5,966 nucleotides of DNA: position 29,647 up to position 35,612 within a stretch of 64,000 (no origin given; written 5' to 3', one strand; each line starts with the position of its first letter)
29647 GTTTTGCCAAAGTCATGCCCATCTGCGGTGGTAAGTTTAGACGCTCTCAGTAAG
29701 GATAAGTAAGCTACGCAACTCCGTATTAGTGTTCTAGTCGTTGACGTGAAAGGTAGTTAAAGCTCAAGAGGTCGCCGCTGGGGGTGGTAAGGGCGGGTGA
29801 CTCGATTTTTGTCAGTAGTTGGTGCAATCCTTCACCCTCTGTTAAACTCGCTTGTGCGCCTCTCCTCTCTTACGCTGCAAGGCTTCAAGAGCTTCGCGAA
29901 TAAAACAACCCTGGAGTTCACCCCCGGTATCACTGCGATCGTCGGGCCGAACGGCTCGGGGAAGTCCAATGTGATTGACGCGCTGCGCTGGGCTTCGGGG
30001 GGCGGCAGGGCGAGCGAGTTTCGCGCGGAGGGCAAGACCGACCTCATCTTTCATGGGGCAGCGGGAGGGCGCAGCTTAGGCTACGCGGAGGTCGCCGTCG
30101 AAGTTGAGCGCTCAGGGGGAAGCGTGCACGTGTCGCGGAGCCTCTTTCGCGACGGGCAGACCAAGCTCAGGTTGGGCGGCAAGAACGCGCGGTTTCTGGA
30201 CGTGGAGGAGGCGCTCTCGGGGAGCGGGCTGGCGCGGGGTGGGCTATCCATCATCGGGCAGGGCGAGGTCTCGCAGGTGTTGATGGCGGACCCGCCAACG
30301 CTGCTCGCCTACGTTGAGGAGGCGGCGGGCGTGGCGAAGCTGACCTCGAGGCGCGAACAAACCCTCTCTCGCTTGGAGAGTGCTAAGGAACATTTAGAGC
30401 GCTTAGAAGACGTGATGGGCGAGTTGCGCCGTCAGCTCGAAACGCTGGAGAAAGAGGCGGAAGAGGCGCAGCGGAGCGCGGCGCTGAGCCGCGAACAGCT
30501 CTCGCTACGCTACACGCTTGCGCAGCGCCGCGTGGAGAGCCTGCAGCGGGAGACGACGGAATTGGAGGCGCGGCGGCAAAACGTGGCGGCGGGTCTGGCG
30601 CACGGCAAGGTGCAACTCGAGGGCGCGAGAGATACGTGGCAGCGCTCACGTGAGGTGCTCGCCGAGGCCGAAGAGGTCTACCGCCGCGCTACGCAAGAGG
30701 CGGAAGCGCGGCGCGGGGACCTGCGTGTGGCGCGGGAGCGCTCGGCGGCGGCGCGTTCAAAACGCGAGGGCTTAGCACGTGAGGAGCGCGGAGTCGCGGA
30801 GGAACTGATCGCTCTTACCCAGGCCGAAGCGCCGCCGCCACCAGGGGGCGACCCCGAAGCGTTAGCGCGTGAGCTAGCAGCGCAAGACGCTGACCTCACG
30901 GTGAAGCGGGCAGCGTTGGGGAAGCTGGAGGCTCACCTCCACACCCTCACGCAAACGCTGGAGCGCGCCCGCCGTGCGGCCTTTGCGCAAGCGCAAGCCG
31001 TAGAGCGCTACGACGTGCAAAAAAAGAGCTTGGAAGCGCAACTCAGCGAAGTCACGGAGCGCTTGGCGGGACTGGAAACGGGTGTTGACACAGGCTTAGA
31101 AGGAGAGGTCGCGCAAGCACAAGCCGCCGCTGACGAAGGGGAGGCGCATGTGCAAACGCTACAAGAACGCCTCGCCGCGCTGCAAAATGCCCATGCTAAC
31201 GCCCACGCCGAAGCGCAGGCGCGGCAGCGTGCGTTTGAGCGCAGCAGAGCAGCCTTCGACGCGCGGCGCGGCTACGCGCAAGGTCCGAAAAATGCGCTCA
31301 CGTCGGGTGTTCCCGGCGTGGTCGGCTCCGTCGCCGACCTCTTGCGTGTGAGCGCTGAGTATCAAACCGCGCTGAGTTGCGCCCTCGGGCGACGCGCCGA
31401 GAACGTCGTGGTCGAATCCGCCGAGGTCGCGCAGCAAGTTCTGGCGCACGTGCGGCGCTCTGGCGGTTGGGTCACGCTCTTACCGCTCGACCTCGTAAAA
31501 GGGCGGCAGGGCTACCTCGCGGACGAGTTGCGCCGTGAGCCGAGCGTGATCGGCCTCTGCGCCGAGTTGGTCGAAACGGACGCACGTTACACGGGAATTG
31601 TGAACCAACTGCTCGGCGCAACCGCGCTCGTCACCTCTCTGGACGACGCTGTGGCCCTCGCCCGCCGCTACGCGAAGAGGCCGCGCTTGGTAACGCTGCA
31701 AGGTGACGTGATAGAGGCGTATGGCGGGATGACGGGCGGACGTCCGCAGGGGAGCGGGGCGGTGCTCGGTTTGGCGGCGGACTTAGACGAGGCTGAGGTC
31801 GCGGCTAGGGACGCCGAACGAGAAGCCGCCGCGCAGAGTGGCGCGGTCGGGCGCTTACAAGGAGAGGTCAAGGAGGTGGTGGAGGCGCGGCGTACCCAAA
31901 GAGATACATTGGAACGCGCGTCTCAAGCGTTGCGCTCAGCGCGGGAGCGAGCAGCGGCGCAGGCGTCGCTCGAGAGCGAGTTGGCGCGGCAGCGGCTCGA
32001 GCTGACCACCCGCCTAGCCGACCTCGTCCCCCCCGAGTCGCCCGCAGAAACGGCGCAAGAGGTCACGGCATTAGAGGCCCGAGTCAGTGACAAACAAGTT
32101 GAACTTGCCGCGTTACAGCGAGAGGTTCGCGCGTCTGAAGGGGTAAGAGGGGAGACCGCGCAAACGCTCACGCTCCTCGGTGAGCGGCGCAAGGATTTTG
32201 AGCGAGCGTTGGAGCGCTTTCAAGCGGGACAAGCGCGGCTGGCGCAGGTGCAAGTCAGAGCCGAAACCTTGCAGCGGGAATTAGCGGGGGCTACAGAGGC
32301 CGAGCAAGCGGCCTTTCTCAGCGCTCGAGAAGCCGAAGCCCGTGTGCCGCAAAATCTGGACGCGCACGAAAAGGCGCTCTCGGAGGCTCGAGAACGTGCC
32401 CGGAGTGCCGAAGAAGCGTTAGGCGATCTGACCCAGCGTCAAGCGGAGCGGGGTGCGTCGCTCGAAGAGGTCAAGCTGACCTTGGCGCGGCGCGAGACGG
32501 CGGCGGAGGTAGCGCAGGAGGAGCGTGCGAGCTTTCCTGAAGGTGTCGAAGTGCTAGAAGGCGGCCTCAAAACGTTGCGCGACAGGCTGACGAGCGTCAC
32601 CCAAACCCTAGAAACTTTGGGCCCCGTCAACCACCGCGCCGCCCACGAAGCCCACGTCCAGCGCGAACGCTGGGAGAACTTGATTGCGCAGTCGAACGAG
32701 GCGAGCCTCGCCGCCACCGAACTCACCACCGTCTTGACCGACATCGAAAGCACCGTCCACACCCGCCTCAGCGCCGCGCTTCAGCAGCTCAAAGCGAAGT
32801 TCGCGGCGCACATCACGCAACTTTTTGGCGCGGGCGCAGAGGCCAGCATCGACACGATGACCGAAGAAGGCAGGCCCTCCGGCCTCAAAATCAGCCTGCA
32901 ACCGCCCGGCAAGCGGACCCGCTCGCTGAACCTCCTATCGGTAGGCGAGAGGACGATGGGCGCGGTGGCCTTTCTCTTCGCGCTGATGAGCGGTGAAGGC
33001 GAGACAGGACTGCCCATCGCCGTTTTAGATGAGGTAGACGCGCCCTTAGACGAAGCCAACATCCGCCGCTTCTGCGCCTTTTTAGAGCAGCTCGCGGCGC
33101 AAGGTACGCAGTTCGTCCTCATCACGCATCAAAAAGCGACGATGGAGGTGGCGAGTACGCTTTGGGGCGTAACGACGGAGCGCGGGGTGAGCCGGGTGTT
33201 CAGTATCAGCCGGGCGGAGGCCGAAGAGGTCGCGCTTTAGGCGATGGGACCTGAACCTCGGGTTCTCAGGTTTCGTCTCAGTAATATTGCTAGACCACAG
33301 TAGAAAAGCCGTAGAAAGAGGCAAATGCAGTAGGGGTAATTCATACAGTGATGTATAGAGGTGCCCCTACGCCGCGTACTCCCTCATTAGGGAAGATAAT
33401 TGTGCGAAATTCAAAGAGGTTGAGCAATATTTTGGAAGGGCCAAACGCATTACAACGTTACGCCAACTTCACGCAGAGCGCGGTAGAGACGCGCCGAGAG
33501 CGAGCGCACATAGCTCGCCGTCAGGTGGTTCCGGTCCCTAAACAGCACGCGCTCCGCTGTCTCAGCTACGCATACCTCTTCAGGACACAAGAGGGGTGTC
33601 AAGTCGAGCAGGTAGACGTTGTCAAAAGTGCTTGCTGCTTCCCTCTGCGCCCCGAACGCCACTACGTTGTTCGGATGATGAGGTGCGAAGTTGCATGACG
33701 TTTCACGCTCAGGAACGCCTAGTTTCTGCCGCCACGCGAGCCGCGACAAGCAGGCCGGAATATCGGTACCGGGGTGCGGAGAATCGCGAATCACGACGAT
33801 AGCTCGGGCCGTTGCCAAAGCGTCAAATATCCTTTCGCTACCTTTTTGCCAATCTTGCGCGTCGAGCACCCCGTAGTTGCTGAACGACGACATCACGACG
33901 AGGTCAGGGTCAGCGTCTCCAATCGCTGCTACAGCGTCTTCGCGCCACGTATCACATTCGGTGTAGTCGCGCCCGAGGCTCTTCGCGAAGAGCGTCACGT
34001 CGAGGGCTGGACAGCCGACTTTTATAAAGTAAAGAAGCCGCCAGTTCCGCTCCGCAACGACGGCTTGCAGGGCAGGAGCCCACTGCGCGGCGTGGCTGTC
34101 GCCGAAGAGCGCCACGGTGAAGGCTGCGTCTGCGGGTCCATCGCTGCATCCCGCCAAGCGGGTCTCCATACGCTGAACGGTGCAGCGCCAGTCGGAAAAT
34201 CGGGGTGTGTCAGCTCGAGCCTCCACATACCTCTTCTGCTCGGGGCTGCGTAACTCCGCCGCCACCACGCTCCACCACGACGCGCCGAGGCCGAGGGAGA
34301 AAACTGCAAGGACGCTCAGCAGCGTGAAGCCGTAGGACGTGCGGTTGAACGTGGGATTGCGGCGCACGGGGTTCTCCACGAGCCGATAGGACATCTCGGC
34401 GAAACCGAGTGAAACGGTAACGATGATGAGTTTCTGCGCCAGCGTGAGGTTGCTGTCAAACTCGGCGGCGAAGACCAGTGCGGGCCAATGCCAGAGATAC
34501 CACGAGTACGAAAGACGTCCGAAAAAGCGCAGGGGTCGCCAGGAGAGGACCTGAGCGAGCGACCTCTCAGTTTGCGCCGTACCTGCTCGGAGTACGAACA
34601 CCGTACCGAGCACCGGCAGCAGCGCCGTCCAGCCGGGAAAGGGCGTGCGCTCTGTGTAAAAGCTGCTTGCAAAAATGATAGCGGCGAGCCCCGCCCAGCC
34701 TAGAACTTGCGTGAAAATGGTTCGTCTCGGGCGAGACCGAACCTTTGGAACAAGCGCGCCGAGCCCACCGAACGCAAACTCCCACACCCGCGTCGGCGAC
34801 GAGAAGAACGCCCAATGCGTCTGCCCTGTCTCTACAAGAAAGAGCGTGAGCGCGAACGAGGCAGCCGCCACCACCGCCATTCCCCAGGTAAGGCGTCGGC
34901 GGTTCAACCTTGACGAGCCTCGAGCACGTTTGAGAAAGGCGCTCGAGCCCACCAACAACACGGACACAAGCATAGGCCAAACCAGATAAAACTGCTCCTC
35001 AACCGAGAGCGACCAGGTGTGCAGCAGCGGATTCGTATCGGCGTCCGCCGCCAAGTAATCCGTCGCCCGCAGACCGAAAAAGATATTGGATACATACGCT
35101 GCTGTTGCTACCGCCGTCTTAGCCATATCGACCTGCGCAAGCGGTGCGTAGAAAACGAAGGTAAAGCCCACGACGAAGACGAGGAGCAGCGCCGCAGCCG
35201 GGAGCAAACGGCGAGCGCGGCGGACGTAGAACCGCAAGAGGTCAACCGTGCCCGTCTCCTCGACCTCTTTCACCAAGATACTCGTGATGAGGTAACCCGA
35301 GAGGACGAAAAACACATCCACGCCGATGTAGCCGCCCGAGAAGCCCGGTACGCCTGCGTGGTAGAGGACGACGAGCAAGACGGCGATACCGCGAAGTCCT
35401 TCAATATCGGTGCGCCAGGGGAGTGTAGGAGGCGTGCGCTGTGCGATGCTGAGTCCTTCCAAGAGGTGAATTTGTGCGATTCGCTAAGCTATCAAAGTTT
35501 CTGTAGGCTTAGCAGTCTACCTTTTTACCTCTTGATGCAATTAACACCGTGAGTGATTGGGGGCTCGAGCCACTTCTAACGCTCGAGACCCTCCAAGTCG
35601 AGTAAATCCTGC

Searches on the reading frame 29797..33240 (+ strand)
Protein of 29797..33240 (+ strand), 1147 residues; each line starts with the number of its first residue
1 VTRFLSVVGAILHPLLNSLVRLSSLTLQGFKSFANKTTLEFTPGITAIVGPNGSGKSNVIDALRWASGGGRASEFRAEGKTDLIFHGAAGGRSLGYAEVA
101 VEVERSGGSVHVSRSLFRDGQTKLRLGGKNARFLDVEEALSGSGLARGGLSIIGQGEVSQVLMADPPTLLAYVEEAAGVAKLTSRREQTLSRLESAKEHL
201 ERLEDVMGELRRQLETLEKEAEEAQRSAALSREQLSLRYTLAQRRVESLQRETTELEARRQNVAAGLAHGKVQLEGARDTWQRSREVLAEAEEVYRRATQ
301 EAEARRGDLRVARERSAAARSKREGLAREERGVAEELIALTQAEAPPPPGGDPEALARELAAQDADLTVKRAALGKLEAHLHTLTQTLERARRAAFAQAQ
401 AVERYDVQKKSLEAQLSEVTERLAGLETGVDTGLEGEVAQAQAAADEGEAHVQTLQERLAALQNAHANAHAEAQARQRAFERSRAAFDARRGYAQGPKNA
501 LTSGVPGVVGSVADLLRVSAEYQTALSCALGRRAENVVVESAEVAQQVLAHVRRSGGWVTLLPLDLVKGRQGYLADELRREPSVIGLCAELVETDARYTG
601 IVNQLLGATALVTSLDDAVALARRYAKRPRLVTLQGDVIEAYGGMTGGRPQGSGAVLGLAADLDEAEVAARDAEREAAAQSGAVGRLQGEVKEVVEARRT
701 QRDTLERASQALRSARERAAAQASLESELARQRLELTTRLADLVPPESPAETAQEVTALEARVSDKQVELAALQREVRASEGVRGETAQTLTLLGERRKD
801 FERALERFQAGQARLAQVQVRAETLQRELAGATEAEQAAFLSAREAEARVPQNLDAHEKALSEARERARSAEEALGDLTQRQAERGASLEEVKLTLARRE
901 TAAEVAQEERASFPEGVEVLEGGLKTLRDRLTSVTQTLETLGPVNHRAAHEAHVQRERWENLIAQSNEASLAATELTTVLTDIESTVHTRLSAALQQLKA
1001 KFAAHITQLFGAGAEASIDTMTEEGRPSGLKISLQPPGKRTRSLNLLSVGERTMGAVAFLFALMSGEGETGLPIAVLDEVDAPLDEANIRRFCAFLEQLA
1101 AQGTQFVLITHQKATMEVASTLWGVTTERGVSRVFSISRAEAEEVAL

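Call 15: search_protein_families(library=ncbifam, proteins=[window:29797-33240:+], max_evalue=0.00001)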
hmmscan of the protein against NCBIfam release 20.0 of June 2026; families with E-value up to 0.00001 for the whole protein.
window:29797-33240:+ (1147 aa): 12 families
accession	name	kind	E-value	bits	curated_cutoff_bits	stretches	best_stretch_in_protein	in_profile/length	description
TIGR02168.1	SMC_prok_B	equivalog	1.1e-187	626.2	567.35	1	21-1137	1-1179/1181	chromosome segregation protein SMC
TIGR02169.1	SMC_prok_A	equivalog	1.3e-124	417.3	729.4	2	299-1137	318-1163/1165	chromosome segregation protein SMC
NF045487.1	ASRP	equivalog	7.5e-30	104.1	300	2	667-1108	171-587/593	archaea-specific SMC-related protein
NF003034.1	PRK03918.1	equivalog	1.8e-15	56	700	1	21-118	2-92/878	DNA double-strand break repair ATPase Rad50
TIGR00611.2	recf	equivalog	5.9e-10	38.8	172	1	22-121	1-90/339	DNA replication/repair protein RecF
NF002572.0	PRK02224.1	equivalog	2.7e-09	35.9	1087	1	21-116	2-87/888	DNA double-strand break repair ATPase Rad50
NF002244.0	PRK01156.1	equivalog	1.2e-07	30.3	847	1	23-121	4-91/895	DNA double-strand break repair ATPase Rad50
NF041034.1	Rad50_Sulf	equivalog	2.3e-07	29.1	1000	0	23-66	4-46/872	DNA double-strand break repair ATPase Rad50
TIGR00618.1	sbcc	subfamily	3.1e-07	28.7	478.5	1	21-66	2-50/1043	exonuclease subunit SbcC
NF045780.1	TrlF_fam_ATP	equivalog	1.1e-06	27.8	350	1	28-263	296-535/944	TrlF family AAA-like ATPase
TIGR01978.1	sufC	equivalog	6.3e-06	25.8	212.8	0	1074-1116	165-207/243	Fe-S cluster assembly ATPase SufC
TIGR01166.1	cbiO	subfamily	6.4e-06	25.8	211.8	0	1040-1112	121-186/190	cobalt ABC transporter, ATP-binding protein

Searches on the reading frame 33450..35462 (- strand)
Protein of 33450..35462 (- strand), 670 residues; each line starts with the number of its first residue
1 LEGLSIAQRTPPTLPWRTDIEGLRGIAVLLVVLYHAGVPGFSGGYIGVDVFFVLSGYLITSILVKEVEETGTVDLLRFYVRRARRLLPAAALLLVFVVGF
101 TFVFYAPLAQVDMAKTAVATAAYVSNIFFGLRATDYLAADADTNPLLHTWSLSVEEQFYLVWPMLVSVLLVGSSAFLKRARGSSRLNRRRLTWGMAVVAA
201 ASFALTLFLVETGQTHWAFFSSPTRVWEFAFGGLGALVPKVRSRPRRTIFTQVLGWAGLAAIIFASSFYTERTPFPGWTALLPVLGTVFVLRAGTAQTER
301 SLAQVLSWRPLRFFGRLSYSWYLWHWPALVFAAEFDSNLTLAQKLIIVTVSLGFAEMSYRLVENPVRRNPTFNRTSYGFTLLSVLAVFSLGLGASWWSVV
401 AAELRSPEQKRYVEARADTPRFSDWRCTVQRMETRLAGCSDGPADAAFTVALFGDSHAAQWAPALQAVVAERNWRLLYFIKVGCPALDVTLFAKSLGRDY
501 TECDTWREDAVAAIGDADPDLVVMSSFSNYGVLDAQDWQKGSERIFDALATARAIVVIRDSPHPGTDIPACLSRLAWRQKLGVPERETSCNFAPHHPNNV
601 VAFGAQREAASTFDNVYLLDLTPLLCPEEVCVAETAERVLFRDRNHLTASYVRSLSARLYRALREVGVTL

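Call 15: search_protein_families(library=ncbifam, proteins=[window:33450-35462:-], max_evalue=0.00001)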
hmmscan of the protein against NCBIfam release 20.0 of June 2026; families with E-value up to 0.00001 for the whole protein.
window:33450-35462:- (670 aa): 1 family
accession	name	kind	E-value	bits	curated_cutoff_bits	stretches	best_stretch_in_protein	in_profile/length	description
NF058601.1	ActlTfSucTMsmeg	equivalog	1.5e-66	225.3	1275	2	16-371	31-385/723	acetyltransferase SucT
